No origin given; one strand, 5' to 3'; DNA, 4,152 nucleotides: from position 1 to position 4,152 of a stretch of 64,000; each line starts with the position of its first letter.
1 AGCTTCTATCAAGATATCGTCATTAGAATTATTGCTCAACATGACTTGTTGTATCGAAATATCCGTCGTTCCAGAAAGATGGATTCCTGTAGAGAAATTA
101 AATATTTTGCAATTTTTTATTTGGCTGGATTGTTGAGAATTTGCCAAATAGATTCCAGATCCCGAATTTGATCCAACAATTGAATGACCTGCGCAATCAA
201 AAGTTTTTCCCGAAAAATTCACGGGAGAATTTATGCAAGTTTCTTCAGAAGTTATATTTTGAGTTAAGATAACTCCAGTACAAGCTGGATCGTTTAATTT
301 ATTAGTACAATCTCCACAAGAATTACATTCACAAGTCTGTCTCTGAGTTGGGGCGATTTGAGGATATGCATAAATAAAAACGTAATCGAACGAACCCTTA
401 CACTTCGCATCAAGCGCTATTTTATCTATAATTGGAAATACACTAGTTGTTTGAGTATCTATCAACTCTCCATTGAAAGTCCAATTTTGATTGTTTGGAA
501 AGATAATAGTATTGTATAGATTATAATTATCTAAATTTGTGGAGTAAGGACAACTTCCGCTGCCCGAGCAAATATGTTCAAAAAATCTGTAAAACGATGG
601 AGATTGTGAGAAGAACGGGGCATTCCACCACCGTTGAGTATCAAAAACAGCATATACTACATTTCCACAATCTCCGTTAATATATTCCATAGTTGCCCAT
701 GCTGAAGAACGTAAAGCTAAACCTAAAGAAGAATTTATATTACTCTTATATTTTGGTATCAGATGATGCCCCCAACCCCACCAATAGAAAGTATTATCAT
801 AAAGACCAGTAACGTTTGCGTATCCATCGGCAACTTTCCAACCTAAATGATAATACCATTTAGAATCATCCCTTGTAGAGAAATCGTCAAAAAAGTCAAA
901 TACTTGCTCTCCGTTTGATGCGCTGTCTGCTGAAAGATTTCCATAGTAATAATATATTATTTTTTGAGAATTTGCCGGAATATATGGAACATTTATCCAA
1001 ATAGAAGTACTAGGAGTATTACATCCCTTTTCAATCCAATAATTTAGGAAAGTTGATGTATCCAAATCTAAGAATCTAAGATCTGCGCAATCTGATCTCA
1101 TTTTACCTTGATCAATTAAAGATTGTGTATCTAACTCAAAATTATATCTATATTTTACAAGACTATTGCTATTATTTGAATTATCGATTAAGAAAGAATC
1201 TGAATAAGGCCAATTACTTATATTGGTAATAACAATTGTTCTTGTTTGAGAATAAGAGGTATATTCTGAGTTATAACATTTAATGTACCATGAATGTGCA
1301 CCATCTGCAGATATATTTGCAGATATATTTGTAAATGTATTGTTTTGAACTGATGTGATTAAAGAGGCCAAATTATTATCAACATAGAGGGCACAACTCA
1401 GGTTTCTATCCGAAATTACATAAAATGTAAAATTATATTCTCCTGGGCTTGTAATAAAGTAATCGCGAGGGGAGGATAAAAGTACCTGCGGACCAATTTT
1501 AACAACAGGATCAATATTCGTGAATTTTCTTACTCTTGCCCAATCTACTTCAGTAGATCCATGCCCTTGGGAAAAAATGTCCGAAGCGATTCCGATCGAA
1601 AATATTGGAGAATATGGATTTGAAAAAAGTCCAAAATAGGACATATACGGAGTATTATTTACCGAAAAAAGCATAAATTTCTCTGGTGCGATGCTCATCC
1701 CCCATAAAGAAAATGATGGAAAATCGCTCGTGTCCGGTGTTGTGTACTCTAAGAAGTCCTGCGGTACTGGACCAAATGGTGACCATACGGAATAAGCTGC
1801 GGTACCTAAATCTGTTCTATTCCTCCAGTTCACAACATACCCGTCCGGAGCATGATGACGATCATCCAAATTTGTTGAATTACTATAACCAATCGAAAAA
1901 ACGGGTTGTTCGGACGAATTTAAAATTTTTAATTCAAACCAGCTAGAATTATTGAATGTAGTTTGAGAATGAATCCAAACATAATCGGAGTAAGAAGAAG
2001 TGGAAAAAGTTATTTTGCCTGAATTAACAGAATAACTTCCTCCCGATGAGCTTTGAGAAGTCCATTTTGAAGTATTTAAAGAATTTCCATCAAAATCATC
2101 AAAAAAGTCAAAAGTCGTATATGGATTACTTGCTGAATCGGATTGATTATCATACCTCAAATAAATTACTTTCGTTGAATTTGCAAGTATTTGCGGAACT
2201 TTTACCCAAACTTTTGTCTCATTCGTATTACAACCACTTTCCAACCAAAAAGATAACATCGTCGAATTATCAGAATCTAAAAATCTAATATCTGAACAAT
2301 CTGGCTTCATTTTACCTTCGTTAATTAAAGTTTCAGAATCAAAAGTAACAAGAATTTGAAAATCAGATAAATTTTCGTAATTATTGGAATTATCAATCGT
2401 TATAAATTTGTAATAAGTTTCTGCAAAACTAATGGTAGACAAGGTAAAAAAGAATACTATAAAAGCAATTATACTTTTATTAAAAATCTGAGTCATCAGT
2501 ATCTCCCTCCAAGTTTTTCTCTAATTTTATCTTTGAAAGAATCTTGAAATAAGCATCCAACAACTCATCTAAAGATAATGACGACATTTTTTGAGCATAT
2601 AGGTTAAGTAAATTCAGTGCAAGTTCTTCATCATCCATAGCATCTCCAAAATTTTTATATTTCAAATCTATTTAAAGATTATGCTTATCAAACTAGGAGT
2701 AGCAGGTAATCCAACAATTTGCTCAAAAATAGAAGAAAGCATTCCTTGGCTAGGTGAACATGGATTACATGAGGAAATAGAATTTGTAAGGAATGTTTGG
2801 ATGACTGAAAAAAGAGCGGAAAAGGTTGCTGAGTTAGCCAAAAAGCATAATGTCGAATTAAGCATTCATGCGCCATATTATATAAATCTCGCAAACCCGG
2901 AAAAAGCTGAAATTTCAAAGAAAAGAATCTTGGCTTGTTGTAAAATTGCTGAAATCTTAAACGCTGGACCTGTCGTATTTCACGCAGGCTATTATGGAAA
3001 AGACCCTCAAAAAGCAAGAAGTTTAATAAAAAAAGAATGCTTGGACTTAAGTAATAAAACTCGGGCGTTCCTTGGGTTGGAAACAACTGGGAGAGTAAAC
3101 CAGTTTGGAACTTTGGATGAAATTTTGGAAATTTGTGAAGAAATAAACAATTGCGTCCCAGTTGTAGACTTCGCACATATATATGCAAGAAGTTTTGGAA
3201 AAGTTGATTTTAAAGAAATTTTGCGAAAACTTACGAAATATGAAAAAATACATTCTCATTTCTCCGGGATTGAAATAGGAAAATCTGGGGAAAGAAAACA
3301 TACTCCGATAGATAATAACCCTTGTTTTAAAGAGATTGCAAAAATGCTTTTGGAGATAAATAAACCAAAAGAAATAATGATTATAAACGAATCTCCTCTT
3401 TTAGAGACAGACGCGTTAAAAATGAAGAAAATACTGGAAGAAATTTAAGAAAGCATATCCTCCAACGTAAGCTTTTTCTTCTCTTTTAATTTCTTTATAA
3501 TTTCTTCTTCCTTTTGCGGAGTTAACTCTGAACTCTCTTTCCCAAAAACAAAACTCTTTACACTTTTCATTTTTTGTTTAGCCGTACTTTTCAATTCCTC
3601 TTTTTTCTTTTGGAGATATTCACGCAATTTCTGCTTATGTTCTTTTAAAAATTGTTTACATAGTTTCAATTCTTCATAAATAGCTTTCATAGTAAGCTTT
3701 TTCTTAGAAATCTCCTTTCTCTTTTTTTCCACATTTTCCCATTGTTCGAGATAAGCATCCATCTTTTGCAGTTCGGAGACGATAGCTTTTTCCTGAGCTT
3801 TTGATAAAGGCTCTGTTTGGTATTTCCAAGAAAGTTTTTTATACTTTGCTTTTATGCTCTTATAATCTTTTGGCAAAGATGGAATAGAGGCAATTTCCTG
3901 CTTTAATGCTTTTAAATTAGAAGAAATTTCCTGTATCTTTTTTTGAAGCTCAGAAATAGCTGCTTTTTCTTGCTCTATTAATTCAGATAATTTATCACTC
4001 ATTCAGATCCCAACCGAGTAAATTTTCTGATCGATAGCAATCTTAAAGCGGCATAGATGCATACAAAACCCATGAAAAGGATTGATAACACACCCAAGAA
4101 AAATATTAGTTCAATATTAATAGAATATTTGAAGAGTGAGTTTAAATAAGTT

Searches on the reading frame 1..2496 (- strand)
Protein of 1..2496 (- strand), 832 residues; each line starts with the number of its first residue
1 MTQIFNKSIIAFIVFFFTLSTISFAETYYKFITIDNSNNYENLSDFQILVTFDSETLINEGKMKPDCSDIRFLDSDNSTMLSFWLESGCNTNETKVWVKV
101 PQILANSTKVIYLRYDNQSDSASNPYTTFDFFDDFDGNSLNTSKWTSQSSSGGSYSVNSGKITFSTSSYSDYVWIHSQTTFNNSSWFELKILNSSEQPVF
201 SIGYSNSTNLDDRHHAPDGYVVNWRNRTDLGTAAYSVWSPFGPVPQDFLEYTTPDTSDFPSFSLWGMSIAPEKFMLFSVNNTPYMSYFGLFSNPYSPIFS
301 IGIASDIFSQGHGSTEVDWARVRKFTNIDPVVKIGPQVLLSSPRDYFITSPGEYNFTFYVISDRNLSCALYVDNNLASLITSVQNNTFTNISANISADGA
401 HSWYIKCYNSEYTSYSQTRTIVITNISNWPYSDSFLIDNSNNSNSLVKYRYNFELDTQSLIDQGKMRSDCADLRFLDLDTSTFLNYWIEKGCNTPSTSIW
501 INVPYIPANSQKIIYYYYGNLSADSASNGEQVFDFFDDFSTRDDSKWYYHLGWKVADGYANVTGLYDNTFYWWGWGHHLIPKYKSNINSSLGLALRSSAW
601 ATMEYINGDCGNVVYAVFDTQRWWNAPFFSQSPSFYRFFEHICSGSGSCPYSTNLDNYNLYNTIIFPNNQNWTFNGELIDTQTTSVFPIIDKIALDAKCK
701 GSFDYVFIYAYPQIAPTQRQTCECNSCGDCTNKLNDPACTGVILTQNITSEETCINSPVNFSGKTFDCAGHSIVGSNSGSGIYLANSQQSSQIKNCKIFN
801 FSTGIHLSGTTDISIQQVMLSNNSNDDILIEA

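Call 65: search_protein_families(library=pfam, proteins=[window:1-2496:-], max_evalue=0.01)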
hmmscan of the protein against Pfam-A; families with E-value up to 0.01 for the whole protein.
window:1-2496:- (832 aa): 1 family
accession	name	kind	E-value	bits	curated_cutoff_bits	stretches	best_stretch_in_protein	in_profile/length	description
PF10102.14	DUF2341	-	1.6e-48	163.5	23.4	2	469-548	1-82/84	Domain of unknown function (DUF2341)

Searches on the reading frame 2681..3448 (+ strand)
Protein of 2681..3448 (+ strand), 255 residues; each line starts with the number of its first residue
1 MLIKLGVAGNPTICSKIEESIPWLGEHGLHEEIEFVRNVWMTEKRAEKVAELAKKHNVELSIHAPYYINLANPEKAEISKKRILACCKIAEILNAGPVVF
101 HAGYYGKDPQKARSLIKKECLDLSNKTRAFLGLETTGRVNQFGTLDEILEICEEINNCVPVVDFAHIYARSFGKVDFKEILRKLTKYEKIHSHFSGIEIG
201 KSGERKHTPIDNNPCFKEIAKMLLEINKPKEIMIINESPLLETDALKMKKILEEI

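Call 65: search_protein_families(library=pfam, proteins=[window:2681-3448:+], max_evalue=0.01)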
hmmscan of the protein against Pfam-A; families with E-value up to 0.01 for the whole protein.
window:2681-3448:+ (255 aa): 2 families
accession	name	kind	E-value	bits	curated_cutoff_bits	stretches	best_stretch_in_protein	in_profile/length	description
PF01261.30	AP_endonuc_2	-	2e-22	80.5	31.1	1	41-227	25-220/249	Xylose isomerase-like TIM barrel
PF03851.20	UvdE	-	2.2e-07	30.8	24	1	42-171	84-216/275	UV-endonuclease UvdE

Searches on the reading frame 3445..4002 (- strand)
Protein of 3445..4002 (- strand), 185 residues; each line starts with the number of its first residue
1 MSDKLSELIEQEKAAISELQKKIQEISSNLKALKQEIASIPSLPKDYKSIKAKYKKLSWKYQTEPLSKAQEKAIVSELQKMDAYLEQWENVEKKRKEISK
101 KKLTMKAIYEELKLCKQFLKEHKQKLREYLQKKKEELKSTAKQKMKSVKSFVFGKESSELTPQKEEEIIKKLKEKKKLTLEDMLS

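Call 65: search_protein_families(library=pfam, proteins=[window:3445-4002:-], max_evalue=0.01)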
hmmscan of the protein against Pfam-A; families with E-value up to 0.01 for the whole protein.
window:3445-4002:- (185 aa): 2 families
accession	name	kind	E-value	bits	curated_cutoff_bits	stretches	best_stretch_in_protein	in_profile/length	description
PF23921.1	DUF7260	-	0.00023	21.1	27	0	71-144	132-204/242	Domain of unknown function (DUF7260)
PF19191.5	HEF_HK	-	0.0067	17.3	24.1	0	18-66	12-61/67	HEF_HK domain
